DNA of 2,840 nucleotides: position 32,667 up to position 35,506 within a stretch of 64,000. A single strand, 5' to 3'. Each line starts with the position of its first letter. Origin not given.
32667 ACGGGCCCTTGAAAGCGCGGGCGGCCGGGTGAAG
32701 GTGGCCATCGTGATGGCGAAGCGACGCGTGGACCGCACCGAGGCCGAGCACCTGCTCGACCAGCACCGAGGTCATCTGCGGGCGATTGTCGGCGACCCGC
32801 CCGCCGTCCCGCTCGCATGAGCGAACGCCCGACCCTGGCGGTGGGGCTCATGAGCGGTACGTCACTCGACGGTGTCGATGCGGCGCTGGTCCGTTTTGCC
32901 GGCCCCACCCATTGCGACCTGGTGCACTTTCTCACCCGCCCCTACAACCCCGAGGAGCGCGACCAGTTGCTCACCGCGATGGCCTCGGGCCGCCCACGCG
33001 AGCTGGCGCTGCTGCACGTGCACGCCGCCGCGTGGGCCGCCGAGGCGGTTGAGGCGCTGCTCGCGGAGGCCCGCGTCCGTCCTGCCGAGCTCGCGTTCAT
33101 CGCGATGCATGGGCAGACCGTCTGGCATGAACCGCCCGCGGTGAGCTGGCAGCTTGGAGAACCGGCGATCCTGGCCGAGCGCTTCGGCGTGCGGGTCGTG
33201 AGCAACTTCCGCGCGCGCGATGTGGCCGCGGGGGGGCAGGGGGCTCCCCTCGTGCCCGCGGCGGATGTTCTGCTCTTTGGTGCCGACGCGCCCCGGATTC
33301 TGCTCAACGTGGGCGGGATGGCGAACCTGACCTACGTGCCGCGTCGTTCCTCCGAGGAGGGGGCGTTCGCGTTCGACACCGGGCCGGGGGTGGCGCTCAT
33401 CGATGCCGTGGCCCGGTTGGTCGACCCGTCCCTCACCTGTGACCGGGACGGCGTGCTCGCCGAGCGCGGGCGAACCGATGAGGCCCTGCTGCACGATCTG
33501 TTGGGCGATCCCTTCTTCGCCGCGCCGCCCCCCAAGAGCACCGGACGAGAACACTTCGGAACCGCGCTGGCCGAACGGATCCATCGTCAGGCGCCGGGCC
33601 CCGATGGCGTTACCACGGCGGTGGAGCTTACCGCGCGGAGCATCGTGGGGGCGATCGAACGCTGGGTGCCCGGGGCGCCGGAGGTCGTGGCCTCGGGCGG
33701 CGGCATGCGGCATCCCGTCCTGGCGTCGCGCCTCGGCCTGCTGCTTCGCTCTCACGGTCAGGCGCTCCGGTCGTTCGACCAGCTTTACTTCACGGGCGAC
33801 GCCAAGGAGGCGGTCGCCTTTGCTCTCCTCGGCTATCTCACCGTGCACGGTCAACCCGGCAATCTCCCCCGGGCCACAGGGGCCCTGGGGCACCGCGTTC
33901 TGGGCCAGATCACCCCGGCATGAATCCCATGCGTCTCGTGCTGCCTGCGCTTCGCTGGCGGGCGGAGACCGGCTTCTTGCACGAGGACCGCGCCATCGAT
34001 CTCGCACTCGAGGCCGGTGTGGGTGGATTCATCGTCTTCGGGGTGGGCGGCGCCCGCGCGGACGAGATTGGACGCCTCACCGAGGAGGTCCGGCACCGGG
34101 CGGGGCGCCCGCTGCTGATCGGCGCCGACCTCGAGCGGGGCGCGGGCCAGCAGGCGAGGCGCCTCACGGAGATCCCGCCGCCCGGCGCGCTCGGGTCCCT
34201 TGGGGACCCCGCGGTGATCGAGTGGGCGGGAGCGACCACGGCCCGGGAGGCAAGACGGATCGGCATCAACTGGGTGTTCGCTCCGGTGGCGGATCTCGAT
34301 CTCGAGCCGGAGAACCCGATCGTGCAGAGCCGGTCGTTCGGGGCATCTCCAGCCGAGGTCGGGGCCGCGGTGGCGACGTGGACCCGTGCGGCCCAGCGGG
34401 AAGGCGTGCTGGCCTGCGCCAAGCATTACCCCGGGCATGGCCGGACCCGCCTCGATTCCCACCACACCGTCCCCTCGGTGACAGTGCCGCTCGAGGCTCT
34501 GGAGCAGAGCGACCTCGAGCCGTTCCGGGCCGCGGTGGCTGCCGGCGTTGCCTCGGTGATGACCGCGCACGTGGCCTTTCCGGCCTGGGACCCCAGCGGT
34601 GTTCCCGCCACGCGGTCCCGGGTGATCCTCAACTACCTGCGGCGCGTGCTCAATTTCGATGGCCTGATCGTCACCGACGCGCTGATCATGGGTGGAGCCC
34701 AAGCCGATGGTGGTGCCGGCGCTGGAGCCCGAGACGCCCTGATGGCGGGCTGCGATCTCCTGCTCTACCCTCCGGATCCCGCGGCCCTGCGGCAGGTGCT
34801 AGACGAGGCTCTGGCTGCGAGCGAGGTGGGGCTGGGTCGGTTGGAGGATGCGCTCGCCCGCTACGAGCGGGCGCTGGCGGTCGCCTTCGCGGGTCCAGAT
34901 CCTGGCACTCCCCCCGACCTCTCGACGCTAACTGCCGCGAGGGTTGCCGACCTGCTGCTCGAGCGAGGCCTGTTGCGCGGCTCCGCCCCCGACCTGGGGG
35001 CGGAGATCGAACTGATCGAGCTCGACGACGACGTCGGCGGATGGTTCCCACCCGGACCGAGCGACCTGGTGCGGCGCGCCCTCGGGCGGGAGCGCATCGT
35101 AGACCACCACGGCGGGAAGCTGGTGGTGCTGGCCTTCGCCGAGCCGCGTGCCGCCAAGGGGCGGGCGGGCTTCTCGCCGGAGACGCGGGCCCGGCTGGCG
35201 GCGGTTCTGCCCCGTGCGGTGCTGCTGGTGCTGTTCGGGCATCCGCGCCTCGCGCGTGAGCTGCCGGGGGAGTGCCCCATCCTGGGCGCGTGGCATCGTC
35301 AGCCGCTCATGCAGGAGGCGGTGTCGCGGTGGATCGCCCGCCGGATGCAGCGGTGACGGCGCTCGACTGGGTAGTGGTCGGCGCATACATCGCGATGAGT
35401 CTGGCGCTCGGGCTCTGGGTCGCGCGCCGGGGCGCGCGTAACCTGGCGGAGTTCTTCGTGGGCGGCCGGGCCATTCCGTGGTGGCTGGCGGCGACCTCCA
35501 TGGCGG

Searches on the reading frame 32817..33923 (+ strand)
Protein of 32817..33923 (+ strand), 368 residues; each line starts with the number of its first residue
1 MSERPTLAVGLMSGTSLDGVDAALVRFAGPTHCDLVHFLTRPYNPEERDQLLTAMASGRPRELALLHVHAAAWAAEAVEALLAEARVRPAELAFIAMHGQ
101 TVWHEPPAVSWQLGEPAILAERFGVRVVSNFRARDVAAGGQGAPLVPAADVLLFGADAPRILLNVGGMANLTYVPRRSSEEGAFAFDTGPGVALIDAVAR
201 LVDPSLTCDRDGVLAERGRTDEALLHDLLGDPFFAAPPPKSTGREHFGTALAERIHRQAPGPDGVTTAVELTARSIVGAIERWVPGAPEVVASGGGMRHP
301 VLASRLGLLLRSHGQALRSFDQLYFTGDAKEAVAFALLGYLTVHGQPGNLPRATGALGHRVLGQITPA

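Call 52: search_protein_families(library=pfam, proteins=[window:32817-33923:+], max_evalue=0.01)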
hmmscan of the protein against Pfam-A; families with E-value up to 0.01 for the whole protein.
window:32817-33923:+ (368 aa): 1 family
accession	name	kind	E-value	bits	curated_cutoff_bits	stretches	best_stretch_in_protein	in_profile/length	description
PF03702.20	AnmK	-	2.2e-90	303.9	24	1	8-367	3-366/367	Anhydro-N-acetylmuramic acid kinase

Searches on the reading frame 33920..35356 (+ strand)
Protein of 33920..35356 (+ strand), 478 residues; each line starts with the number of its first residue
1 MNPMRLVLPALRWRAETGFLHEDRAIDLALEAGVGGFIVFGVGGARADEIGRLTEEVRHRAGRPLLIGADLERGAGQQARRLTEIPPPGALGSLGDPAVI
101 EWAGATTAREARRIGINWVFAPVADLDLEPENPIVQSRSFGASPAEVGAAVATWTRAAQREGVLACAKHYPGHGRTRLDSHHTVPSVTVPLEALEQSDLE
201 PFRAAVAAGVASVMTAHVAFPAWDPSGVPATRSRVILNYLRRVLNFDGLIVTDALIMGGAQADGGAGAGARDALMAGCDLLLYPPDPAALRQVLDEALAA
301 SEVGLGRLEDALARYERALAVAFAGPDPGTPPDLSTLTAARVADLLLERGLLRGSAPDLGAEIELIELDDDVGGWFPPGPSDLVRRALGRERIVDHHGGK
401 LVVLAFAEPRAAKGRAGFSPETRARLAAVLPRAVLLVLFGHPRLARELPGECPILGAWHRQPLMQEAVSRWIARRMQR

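Call 52: search_protein_families(library=pfam, proteins=[window:33920-35356:+], max_evalue=0.01)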
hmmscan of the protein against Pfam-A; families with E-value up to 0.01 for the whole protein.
window:33920-35356:+ (478 aa): 1 family
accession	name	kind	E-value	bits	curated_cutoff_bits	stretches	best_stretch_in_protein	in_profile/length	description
PF00933.27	Glyco_hydro_3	-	1.5e-65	222.1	27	1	32-314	27-312/316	Glycosyl hydrolase family 3 N terminal domain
